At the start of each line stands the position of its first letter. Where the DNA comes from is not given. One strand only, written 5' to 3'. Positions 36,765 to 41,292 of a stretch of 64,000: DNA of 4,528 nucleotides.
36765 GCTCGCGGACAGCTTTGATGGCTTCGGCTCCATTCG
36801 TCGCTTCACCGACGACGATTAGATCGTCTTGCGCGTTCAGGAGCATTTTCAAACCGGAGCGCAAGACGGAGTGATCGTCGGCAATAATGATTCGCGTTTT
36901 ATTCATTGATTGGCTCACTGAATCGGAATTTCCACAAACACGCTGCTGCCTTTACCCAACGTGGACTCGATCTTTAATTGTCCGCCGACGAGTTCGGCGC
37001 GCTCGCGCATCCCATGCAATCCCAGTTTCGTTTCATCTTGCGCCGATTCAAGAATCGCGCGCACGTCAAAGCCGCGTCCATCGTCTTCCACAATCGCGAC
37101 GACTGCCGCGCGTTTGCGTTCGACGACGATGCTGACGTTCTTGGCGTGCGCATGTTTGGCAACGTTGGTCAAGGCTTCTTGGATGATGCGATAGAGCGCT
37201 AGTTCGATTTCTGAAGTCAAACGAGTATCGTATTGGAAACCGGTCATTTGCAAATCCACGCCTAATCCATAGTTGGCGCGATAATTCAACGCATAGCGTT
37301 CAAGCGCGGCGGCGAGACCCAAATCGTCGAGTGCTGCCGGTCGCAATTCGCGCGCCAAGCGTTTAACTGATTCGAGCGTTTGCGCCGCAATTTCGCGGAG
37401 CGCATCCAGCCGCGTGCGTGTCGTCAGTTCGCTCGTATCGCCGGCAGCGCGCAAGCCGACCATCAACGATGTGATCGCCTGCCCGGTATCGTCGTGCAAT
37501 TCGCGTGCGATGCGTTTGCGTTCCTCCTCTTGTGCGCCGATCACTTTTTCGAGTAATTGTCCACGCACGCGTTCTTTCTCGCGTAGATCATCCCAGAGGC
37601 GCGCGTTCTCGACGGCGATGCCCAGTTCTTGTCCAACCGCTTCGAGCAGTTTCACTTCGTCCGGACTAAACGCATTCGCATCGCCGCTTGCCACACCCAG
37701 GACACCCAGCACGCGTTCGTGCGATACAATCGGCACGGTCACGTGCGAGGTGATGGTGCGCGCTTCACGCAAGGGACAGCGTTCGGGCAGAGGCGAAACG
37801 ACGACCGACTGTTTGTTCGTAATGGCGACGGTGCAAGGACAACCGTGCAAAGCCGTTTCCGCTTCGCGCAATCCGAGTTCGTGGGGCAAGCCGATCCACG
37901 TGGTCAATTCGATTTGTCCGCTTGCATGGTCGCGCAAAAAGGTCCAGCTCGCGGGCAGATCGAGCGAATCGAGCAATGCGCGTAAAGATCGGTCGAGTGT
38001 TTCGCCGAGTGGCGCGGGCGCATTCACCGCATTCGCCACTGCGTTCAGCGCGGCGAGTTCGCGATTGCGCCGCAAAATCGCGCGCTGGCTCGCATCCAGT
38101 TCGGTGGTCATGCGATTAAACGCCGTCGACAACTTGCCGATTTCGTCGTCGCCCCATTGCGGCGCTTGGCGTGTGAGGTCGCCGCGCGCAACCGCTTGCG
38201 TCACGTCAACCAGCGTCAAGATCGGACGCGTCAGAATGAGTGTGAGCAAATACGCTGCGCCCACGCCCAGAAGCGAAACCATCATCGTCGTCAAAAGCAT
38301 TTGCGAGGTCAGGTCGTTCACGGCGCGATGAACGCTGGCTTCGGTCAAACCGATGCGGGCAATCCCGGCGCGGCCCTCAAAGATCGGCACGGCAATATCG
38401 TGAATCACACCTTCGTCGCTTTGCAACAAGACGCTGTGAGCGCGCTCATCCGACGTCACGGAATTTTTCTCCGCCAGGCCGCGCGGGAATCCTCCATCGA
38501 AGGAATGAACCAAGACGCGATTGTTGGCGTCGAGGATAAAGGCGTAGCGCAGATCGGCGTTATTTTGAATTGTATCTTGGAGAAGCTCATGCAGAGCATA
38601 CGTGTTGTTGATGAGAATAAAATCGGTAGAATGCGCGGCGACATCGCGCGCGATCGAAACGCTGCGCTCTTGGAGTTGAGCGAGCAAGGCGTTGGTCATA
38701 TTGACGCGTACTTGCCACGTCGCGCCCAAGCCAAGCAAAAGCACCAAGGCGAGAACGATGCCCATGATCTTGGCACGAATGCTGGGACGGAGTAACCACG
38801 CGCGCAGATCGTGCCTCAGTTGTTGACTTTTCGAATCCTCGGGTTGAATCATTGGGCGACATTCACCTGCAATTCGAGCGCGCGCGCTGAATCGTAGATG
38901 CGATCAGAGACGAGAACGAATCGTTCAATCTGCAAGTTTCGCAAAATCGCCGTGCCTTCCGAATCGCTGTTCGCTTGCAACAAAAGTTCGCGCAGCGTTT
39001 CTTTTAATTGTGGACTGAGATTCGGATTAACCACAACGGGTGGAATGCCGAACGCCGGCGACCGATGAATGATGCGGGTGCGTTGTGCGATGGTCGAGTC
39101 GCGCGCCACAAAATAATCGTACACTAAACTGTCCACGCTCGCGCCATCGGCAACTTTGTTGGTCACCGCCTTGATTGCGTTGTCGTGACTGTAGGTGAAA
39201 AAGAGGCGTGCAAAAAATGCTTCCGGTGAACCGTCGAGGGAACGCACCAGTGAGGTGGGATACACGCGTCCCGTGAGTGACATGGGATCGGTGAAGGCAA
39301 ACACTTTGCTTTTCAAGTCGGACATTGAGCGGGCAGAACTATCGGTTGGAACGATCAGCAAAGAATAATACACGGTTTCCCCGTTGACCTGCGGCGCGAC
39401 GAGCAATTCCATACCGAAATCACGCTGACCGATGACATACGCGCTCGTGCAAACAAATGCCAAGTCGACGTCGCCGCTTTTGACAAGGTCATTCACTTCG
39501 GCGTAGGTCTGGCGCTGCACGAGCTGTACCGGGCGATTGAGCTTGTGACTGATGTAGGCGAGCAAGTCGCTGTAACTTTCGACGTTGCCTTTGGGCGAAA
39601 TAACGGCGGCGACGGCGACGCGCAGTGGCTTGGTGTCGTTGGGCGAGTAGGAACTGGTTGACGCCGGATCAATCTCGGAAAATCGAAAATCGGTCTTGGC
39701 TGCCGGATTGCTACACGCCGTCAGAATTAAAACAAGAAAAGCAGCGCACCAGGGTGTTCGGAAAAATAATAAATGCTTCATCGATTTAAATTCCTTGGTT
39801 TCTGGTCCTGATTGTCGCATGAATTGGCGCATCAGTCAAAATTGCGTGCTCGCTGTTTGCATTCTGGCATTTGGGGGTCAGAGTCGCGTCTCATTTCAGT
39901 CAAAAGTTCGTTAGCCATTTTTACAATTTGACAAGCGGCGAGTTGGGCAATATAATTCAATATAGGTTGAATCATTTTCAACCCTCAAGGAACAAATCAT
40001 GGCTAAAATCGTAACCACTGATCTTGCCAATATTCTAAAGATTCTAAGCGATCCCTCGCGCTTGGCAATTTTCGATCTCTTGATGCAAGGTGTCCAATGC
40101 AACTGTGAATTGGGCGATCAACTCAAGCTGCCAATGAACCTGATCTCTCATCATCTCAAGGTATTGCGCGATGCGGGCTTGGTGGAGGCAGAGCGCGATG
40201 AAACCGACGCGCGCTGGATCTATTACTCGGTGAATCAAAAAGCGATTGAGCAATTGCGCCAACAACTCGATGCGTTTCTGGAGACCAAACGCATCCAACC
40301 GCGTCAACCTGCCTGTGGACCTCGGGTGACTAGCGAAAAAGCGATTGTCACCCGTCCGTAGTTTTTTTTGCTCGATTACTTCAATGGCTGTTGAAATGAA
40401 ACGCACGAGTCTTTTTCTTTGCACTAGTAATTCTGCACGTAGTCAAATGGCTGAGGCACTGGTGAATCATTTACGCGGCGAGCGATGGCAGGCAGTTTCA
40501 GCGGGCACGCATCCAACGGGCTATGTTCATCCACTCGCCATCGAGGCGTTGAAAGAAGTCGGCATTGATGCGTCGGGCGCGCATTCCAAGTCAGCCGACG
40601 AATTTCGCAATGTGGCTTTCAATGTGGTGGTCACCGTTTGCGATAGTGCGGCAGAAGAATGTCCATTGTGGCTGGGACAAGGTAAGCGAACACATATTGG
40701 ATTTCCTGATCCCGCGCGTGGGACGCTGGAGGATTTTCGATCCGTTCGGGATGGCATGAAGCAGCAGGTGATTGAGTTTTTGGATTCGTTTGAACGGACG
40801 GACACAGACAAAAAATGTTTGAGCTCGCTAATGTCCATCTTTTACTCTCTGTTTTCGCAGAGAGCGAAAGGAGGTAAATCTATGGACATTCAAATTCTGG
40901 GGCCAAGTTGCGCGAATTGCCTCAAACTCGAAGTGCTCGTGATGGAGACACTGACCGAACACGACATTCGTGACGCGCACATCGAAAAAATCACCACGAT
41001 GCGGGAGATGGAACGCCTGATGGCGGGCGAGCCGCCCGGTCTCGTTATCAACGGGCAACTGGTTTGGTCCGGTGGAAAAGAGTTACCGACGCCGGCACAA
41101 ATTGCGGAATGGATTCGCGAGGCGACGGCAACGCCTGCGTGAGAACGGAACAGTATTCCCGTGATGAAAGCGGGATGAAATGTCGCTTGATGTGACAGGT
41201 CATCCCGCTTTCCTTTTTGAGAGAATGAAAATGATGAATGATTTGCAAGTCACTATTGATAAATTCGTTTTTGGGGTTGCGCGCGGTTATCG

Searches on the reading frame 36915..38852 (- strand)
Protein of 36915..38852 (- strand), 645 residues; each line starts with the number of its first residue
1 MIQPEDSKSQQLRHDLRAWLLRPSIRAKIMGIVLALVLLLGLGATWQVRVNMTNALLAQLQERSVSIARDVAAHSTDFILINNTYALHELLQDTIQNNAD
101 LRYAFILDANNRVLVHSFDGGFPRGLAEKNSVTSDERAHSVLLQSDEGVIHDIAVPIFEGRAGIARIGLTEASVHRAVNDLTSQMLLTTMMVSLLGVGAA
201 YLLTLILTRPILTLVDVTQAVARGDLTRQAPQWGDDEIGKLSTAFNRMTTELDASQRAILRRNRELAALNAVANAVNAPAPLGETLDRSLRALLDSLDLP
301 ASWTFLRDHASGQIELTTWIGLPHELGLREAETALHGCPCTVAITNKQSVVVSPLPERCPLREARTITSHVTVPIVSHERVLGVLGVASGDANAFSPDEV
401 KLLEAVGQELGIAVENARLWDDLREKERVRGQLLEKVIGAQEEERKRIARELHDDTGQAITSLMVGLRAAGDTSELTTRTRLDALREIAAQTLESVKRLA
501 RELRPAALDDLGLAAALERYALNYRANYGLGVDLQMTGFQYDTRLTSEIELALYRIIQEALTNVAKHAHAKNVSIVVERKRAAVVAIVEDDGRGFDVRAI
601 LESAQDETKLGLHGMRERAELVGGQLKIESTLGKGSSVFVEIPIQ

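Call 61: search_protein_families(library=pfam, proteins=[window:36915-38852:-], max_evalue=0.001)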
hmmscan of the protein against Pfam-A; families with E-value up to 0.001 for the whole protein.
window:36915-38852:- (645 aa): 8 families
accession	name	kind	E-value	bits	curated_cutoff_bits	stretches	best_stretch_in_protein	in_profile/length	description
PF13185.12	GAF_2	-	3e-17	63.5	28.6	1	281-415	3-136/136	GAF domain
PF02518.31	HATPase_c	-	1.2e-14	55.1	26.4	1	550-644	3-109/111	Histidine kinase-, DNA gyrase B-, and HSP90-like ATPase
PF00672.30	HAMP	-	8.7e-14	52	25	1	203-253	2-52/53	HAMP domain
PF07730.19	HisKA_3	-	4.7e-13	49.9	24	1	444-508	1-68/68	Histidine kinase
PF17203.10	sCache_3_2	-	2.8e-12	47.4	28.4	1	53-181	3-138/140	Single cache domain 3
PF01590.32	GAF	-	1.4e-11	45.5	22.4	1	282-414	2-133/133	GAF domain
PF13492.12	GAF_3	-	1.8e-08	35.3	27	1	342-416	58-129/129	GAF domain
PF13581.12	HATPase_c_2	-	2.1e-05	25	27.4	1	545-614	28-99/127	Histidine kinase-like ATPase domain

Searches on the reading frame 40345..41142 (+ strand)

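Call 61: search_protein_families(library=pfam, proteins=[window:40345-41142:+], max_evalue=0.001)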
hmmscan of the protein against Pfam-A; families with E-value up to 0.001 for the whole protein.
window:40345-41142:+ (265 aa): 2 families
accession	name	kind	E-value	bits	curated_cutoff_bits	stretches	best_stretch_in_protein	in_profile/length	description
PF01451.26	LMWPc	-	2.8e-18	66.9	23.2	1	23-146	2-144/144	Low molecular weight phosphotyrosine protein phosphatase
PF13192.12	Thioredoxin_3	-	1.4e-15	57.5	24.8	1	180-257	1-75/76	Thioredoxin domain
